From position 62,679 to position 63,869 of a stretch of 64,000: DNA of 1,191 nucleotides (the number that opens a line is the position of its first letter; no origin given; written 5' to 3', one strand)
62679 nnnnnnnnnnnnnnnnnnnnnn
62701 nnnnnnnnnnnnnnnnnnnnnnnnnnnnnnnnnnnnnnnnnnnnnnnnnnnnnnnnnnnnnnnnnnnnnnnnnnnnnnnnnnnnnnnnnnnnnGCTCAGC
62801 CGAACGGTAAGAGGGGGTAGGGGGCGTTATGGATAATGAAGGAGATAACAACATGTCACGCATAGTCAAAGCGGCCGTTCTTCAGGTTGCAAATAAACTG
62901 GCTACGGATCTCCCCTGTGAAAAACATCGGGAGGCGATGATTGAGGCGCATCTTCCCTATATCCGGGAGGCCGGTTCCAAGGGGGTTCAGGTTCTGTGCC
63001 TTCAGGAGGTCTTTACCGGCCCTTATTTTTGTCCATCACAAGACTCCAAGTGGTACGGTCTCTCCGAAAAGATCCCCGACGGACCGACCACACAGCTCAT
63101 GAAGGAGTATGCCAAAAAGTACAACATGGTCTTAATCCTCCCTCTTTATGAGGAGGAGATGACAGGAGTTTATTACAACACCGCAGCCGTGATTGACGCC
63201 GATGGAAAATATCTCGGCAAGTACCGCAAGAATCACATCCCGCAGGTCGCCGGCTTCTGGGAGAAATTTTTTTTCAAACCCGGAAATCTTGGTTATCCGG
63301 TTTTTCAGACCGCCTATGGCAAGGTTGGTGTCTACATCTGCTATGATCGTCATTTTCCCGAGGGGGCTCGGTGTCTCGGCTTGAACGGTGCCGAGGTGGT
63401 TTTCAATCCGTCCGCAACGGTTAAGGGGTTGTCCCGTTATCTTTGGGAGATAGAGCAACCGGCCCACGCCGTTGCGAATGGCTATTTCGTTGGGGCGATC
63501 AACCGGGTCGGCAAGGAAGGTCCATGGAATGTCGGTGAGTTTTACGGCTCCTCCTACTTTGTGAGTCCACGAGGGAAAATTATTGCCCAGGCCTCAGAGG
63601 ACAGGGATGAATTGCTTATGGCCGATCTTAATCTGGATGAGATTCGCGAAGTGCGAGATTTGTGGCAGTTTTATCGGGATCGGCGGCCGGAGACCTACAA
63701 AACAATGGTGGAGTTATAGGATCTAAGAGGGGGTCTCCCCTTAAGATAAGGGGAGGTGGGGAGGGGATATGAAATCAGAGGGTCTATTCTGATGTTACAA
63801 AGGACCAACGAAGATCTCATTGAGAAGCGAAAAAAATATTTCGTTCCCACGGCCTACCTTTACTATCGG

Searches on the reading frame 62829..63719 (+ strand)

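Call 100: search_protein_families(library=pfam, proteins=[window:62829-63719:+], max_evalue=0.000001)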
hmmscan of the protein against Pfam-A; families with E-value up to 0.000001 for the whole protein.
window:62829-63719:+ (296 aa): 1 family
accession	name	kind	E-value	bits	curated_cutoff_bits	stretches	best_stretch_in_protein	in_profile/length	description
PF00795.27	CN_hydrolase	-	1.1e-63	215.5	23.2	1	15-276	2-255/256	Carbon-nitrogen hydrolase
